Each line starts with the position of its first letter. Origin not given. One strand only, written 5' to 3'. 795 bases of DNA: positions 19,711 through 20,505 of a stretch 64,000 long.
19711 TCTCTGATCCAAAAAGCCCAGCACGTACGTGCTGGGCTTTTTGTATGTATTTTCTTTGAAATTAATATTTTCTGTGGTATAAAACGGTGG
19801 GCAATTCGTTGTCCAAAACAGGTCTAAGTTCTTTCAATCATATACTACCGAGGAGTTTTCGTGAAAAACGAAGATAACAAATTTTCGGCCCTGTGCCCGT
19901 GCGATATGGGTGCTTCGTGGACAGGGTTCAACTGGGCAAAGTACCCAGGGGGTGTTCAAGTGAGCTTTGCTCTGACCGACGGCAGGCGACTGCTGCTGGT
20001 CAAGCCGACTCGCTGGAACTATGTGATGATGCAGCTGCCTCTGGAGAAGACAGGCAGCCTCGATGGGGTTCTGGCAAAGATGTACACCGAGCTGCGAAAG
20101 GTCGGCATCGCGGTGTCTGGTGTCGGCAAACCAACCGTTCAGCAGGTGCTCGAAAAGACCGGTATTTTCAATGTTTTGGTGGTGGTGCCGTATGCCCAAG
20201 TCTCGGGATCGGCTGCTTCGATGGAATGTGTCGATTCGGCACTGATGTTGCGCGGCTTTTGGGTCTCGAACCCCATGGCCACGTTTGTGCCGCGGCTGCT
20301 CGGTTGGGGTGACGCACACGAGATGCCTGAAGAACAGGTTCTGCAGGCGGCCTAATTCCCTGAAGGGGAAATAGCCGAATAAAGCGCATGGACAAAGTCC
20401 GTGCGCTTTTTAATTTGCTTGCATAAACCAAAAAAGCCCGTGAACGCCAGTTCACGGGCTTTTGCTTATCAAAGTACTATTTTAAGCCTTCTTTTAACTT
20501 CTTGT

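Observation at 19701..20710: GC-rich foreign ORF wedged between fusA and tuf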

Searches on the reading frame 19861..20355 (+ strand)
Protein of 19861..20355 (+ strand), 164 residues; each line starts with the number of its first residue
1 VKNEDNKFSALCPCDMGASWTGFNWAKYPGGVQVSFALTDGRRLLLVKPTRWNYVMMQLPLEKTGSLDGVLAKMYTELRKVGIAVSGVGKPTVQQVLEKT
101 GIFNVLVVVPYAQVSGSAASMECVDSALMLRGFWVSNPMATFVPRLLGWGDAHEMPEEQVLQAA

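Call 4: search_protein_families(library=pfam, proteins=[window:19861-20355:+], max_evalue=10)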
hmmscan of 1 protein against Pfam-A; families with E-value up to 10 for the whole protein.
window:19861-20355:+ (164 aa): 0 families

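Call 8: find_homologous_proteins(query=window:19861-20355:+, max_evalue=0.01)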
Query window:19861-20355:+ (164 aa): 6 proteins with E <= 0.01 among 277 candidates.
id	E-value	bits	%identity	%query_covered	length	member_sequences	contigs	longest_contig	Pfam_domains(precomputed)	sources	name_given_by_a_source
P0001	9.6e-94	330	100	91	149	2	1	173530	-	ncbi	-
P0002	2.0e-81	290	77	100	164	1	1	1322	-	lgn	-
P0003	2.4e-69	250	68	100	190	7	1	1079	-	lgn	-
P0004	7.3e-67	242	68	100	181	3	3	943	-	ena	-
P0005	3.6e-61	224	64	100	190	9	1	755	-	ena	-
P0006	4.3e-53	198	60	95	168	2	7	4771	-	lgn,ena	-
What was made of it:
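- The protein is a sequence orphan (calls 4, 8).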

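Call 11: find_encoding_contigs(protein=P0006, flank=10000, max_places=10)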
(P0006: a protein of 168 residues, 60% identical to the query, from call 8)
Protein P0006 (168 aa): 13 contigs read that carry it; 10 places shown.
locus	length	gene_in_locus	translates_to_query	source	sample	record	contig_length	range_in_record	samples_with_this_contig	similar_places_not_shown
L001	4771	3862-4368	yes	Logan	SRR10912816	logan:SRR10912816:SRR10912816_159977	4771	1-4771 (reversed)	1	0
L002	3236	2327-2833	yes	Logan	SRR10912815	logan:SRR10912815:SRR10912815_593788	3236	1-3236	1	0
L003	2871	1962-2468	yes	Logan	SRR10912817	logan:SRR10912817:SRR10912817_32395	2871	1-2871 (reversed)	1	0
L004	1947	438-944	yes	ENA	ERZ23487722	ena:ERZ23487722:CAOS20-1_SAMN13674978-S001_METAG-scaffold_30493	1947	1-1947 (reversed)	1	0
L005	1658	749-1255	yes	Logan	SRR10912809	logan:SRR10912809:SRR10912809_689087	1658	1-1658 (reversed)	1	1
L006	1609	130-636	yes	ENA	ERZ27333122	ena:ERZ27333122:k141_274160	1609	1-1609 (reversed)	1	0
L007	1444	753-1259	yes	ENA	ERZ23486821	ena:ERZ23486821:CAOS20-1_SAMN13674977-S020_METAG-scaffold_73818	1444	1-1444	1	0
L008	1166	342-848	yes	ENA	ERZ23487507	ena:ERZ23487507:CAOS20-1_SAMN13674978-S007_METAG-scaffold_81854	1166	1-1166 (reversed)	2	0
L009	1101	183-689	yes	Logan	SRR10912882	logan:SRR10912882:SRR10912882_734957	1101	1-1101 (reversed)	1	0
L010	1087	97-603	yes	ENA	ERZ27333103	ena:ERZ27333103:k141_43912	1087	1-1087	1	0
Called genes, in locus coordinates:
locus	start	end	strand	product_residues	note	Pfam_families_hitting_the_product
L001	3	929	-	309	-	?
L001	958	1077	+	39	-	-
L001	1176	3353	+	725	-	PF00009:GTP_EFTU, PF03144:GTP_EFTU_D2, PF22042:EF-G_D2, PF14492:EFG_III, PF16658:RF3_C (weak), PF03764:EFG_IV, PF00679:EFG_C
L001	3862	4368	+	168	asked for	-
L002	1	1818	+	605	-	?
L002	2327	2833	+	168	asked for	-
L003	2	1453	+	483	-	?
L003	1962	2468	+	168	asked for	-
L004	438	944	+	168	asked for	-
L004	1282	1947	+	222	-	?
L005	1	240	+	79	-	?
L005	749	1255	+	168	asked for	-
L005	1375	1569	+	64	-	-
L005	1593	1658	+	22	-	?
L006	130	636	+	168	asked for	-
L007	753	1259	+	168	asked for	-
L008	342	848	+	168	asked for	-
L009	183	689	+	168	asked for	-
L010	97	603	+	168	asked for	-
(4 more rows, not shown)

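Call 12: find_encoding_contigs(protein=P0002, flank=10000)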
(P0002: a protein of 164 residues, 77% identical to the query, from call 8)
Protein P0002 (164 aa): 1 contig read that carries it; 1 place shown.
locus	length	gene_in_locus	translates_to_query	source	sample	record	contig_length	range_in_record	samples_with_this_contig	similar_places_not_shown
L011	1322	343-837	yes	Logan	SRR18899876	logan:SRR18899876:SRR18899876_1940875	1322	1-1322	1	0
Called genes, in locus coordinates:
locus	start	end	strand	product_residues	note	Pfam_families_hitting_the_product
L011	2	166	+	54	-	?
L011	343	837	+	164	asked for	-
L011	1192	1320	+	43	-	?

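Call 14: find_encoding_contigs(protein=P0003, flank=10000)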
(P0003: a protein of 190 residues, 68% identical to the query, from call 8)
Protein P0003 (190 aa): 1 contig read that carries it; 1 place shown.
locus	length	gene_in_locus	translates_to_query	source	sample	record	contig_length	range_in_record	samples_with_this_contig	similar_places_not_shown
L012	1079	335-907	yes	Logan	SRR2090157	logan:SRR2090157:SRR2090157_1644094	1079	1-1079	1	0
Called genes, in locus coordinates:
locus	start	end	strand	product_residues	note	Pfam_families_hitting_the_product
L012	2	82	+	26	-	?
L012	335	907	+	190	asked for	-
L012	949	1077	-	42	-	?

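Call 15: find_encoding_contigs(protein=P0004, flank=10000)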
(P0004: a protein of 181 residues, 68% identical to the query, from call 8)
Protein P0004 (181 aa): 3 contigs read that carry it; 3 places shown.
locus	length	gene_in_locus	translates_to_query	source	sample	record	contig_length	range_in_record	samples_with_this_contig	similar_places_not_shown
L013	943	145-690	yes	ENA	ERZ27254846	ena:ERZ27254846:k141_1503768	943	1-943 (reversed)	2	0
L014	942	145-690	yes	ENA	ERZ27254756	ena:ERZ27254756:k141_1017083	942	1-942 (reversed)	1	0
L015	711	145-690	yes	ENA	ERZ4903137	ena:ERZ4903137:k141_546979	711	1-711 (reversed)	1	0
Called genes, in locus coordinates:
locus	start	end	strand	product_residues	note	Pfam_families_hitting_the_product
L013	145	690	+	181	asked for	-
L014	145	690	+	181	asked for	-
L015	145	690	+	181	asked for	-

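Call 16: find_encoding_contigs(protein=P0005, flank=10000)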
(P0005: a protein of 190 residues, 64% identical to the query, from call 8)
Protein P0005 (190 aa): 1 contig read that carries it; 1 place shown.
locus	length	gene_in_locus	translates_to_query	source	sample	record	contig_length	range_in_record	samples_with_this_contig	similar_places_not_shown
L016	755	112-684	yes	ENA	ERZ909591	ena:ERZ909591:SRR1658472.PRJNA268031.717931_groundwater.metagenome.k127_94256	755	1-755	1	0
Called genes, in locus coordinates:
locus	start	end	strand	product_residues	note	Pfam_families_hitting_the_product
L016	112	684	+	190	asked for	-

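Call 23: find_related_loci(query=A1, collection=genome_contigs, flank=10000)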
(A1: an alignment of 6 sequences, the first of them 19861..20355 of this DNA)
Query A1 (164 aa) in genome_contigs; peptide patterns used: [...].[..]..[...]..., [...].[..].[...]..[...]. (x = any residue, [..] = any of these).
86 stretches matched a pattern; 5 encode a relative of the query (tblastn E <= 1e-3); 5 distinct loci.
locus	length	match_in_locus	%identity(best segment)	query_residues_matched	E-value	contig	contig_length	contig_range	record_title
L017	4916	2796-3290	64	1-164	9e-69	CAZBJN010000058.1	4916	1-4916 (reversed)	MAG TPA_asm: uncultured Candidatus Saccharibacteria bacterium isolate SRP062349_co2_256 genome assembly, contig: NODE_97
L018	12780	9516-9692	33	7-67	2e-6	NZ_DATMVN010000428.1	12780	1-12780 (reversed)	MAG: Streptomyces sp. isolate SMAG_U13069 k141_31332, whole genome shotgun sequence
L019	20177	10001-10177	33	7-67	2e-6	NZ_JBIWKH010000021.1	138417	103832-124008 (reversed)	Streptomyces sp. NPDC102441 NPDC102441_415_C6.ctg-0021, whole genome shotgun sequence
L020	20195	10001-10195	30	7-73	2e-5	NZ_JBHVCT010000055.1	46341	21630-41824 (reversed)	Streptomyces sp. NPDC057428 NPDC057428_T21_D11.ctg-0055, whole genome shotgun sequence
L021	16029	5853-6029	33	7-67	8e-5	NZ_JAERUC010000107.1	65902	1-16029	Streptomyces silvae strain For3 382, whole genome shotgun sequence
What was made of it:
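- Organism: the L017 record title names a Candidatus Saccharibacteria MAG (call 23).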

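Call 27: predict_structure(alignment_id=A1)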
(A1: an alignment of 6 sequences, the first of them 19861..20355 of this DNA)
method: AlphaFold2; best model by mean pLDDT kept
length: 164 residues; sequences in the alignment: 6
mean_pLDDT: 50.7   pTM: 0.52
mean pLDDT of the five models: 50.7, 39.0, 38.3, 33.5, 33.4
residues with pLDDT >= 90: 0; 70-90: 24; 50-70: 62; < 50: 78
segments of 3 or more residues with pLDDT < 50: 1-17, 41-54, 117-155, 157-164
pLDDT, mean of each block of 10 residues (from residue 1): 37 48 60 60 41 54 73 78 65 54 60 52 31 31 34 40 30
secondary structure, 60 per line:
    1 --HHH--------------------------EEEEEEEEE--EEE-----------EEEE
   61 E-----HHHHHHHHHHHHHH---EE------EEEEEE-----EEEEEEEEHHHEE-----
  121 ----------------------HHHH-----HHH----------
elements in order: E32-40 E43-45 E57-61 H67-80 E92-97 E103-110 H143-146

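Call 30: search_protein_families(library=pfam, proteins=[L019:8114-11272:+, L019:10942-12453:+])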
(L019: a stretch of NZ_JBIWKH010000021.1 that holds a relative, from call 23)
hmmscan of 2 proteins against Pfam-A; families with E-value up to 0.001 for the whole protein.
L019:8114-11272:+ (1052 aa): 2 families
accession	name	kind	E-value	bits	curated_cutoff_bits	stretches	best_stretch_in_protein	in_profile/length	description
PF04738.18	Lant_dehydr_N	-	3.7e-196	653.6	28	1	99-723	9-649/649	Lantibiotic dehydratase, N terminus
PF14028.11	Lant_dehydr_C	-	3.5e-47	162.1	24.4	1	792-1044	1-254/255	Lantibiotic biosynthesis dehydratase C-term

L019:10942-12453:+ (503 aa): 1 family
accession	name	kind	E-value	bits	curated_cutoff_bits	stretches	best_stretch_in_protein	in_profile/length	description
PF05147.19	LANC_like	-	6e-39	134.1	23.2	1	125-498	3-348/350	Lanthionine synthetase C-like protein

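Call 31: search_protein_representatives(alignment_id=A1)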
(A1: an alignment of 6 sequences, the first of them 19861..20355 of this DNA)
Query: 6 sequences, 164 profile positions. Proteins with E-value up to 0.001 (for the whole library): 22; up to 1e-10: 18; up to 1e-30: 5. The best 22 are listed.
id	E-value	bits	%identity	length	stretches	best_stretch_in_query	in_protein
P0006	6.3e-86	302.3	-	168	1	1-164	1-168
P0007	2.3e-53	196.4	-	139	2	82-164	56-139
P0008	6.1e-48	178.8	-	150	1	16-156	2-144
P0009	5.8e-35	136.6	-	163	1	10-164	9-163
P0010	3.4e-33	130.8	-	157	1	9-153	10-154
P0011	2.5e-30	121.5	-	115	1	16-86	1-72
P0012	1.0e-27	113.0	-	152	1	16-159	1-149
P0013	1.5e-26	109.2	-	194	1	14-153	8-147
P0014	1.5e-20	89.7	-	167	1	9-153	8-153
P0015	3.5e-19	85.3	-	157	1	6-154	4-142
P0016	1.2e-17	80.2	-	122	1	32-150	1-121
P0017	7.0e-17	77.8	-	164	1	15-151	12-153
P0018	1.2e-15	73.7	-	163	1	20-156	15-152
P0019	1.6e-15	73.3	-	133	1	38-152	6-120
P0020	9.4e-15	70.9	-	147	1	24-156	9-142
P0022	2.9e-11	59.5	-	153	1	11-146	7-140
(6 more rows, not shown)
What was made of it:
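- Family size: an exhaustive HMM search of 1.84 billion representatives gave 18 proteins at E<1e-10, all 115-194 aa (call 31).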

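Call 37: search_solved_structures(query=A2, max_evalue=10, show_alignments=2)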
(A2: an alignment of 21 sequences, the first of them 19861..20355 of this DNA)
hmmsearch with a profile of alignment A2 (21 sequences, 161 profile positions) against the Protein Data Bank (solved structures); distinct sequences matched with E-value up to 10: 2.
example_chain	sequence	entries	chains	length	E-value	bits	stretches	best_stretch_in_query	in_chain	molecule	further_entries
6v39_u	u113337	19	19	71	1.2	12.2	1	53-82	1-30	30S ribosomal protein S21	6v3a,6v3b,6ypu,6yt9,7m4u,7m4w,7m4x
3id9_A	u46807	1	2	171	1.5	12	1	29-95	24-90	MutT/NUDIX family protein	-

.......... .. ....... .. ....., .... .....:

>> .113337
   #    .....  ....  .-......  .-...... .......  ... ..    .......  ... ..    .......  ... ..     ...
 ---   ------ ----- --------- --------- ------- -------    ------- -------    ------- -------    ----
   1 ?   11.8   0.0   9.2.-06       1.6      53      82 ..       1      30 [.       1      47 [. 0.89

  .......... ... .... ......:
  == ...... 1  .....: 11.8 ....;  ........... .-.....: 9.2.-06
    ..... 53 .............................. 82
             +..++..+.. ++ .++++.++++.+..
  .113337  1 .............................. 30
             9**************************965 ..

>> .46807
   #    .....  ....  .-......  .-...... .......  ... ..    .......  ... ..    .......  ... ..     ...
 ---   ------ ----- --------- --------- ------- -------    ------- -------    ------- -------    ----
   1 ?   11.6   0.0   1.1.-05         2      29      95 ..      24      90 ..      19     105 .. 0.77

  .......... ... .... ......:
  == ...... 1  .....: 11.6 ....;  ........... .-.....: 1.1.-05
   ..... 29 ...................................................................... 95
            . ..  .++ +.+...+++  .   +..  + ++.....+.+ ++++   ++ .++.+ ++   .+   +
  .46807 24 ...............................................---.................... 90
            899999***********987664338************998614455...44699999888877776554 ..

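Call 40: find_homologous_proteins(query=A2, max_evalue=0.001)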
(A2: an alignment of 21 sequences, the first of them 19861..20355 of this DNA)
Query A2 (21 sequences) (164 aa, profile of the alignment): 15 proteins with E <= 0.001 among 8000 candidates.
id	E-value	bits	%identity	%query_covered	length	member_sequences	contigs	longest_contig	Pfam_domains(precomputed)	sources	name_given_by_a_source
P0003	2.8e-65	237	68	100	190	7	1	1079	-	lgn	-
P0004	4.8e-65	236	68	100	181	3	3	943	-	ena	-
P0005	8.6e-64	232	64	100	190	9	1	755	-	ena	-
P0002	4.0e-62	227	77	100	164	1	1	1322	-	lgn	-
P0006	1.9e-59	218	60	95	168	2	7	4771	-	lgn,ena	-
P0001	1.1e-58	216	100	91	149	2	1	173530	-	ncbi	-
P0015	3.6e-44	168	36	95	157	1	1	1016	-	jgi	jgi:hypothetical protein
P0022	8.8e-40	154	27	82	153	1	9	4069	-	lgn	-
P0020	2.6e-38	149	30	77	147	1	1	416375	-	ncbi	ncbi:MAG: hypothetical protein R3B53_00040 [Candidatus Paceibacterota bacterium]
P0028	3.3e-38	149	39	91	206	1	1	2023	-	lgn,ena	-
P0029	1.0e-37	147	36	92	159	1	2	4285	-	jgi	jgi:hypothetical protein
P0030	1.9e-37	147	35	88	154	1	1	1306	-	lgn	-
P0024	2.9e-37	146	32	93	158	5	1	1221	-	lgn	-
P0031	3.2e-34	136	29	96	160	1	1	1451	-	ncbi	-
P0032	3.2e-33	133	29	87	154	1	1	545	-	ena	-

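Call 42: find_encoding_contigs(protein=P0020, flank=6000, max_places=2)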
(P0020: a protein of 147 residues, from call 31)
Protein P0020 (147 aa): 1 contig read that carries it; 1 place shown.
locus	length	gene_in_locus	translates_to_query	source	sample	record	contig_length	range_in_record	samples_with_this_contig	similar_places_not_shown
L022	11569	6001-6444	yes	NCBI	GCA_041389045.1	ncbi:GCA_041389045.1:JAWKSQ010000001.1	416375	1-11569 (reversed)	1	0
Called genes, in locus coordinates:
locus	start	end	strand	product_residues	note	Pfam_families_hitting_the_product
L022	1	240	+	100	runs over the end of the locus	PF08922:DUF1905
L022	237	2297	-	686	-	PF00890:FAD_binding_2 (faint), PF07992:Pyr_redox_2, PF12831:FAD_oxidored, PF13450:NAD_binding_8 (weak), PF13738:Pyr_redox_3, PF00070:Pyr_redox, PF02852:Pyr_redox_dim, PF09335:VTT_dom, +1 more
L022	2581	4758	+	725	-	PF00009:GTP_EFTU, PF03144:GTP_EFTU_D2, PF22042:EF-G_D2, PF14492:EFG_III, PF16658:RF3_C (weak), PF03764:EFG_IV, PF00679:EFG_C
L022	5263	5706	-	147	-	-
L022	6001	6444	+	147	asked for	-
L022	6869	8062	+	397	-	PF00009:GTP_EFTU, PF03144:GTP_EFTU_D2, PF03143:GTP_EFTU_D3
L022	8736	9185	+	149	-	PF01797:Y1_Tnp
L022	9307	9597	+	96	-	-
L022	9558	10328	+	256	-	PF00581:Rhodanese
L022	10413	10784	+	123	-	-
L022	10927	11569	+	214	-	?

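Call 43: find_encoding_contigs(protein=P0022, flank=6000, max_places=2)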
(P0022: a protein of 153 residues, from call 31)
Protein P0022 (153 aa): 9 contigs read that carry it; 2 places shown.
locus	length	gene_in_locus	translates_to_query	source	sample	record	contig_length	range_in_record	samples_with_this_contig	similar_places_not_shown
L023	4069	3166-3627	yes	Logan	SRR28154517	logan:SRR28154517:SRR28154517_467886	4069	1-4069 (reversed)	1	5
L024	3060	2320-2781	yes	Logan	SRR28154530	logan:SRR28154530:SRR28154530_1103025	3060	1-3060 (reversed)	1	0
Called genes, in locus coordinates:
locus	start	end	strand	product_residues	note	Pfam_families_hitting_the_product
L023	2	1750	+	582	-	?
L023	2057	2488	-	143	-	-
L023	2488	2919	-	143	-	-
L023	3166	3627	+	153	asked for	-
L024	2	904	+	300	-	?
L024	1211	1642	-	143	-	-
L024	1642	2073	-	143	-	-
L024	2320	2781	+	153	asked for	-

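Call 44: find_encoding_contigs(protein=P0029, flank=6000, max_places=2)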
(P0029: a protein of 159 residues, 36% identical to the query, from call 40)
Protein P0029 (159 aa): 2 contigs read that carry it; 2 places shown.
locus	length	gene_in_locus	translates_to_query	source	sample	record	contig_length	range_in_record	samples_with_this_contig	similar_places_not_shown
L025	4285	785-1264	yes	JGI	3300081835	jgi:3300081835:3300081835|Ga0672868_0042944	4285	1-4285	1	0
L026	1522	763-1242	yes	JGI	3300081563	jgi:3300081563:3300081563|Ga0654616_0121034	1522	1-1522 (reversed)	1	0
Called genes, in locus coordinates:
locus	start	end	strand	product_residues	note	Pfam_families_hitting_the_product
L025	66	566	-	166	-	-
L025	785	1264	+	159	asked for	-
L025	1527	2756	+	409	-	PF00009:GTP_EFTU, PF03144:GTP_EFTU_D2, PF03143:GTP_EFTU_D3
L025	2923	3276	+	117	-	PF00338:Ribosomal_S10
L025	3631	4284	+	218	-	?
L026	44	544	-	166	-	-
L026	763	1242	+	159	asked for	-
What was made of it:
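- On Type II toxin-antitoxin / immunity pair: In relatives the partner is divergent, not operonic (calls 42-44).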

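Call 46: predict_structure(alignment_id=A2)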
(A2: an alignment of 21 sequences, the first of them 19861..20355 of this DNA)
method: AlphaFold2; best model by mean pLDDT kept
length: 164 residues; sequences in the alignment: 21
mean_pLDDT: 86.9   pTM: 0.82
mean pLDDT of the five models: 86.9, 86.8, 85.5, 85.2, 84.1
residues with pLDDT >= 90: 113; 70-90: 31; 50-70: 8; < 50: 12
segments of 3 or more residues with pLDDT < 50: 1-7, 160-164
pLDDT, mean of each block of 10 residues (from residue 1): 45 80 92 96 93 91 94 96 92 92 95 93 93 87 94 76 40
secondary structure, 60 per line:
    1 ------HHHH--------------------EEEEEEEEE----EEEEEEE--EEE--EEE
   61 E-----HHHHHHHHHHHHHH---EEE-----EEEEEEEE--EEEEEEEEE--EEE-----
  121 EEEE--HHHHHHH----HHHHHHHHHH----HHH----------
elements in order: H7-10 E31-39 E44-50 E53-55 E58-61 H67-80 E84-86 E92-99 E102-110 E113-115 E121-124 H127-133 H138-147
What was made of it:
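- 19861..20355 (+): Family-A slot gene: 164-aa Nudix-fold protein without a Nudix box, with C-terminal ............ AF2 gives pLDDT 86.9 (call 46).
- On Nudix hydrolase superfamily (PF00293): AF2 model with pLDDT 86.9 (call 46).
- Fold: AF2 pLDDT 86.9 and pTM 0.82 (call 46).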
